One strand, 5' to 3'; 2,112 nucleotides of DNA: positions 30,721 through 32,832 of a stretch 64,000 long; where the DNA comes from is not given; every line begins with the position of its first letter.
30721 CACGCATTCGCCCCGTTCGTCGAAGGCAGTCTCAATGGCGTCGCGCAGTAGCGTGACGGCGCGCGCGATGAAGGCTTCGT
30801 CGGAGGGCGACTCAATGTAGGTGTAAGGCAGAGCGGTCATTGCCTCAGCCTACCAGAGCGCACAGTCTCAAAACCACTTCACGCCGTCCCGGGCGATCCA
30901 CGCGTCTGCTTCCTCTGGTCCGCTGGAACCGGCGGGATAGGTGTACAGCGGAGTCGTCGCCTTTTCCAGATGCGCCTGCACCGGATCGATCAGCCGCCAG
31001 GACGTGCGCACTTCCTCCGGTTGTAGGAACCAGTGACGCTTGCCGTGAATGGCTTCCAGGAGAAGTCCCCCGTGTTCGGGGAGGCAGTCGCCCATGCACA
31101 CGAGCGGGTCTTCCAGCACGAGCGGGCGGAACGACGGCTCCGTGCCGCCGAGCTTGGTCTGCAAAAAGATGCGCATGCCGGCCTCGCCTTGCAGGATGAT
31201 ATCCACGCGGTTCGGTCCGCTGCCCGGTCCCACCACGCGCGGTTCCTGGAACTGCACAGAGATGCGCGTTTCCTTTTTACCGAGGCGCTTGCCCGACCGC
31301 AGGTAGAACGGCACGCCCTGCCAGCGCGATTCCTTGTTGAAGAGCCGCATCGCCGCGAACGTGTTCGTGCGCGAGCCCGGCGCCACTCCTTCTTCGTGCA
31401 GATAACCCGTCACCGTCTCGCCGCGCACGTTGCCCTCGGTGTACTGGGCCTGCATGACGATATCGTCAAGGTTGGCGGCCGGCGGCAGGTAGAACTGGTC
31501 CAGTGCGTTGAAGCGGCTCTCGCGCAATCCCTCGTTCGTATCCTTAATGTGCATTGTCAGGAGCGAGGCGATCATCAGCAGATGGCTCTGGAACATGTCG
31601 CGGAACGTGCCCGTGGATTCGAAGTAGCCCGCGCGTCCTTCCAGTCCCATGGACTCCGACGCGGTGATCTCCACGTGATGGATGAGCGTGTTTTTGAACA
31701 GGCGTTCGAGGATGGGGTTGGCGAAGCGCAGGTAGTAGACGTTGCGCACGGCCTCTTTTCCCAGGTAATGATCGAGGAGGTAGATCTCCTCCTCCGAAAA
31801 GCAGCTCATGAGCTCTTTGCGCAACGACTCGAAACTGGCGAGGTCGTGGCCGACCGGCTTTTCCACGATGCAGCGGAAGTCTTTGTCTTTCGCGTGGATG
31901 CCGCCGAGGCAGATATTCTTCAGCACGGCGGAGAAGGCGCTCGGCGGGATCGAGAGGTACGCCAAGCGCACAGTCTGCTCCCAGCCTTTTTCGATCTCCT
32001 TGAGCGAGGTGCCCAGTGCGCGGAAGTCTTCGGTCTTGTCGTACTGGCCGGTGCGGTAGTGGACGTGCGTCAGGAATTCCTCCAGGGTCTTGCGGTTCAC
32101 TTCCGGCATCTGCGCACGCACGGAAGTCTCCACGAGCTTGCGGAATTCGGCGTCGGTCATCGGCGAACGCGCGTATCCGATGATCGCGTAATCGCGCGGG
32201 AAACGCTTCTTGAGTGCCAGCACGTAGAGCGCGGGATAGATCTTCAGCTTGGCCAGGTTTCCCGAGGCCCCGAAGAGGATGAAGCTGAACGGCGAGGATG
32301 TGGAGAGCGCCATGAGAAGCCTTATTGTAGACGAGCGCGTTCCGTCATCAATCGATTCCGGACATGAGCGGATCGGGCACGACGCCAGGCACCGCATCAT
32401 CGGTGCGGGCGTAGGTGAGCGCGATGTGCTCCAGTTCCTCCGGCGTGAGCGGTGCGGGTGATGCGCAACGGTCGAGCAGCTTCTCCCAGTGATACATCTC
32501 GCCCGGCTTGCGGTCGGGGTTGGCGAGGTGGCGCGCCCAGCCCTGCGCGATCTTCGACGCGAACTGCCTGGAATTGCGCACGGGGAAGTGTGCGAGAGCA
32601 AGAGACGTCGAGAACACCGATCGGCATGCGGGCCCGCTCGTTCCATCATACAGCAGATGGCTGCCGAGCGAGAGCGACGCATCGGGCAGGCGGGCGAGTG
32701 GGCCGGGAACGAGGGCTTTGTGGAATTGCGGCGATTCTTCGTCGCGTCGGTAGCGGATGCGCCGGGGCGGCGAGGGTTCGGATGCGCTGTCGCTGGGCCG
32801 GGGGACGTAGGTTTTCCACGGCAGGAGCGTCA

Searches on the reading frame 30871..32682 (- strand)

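Call 86: search_protein_families(library=pfam, proteins=[window:30871-32682:-], max_evalue=0.00001)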
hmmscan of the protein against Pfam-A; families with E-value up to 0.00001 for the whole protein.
window:30871-32682:- (604 aa): 2 families
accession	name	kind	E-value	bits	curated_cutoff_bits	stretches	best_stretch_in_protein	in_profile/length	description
PF02781.21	G6PD_C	-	2.4e-70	237.4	27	1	317-603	2-295/296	Glucose-6-phosphate dehydrogenase, C-terminal domain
PF00479.28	G6PD_N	-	2.3e-51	175.5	22.1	1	135-314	1-183/183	Glucose-6-phosphate dehydrogenase, NAD binding domain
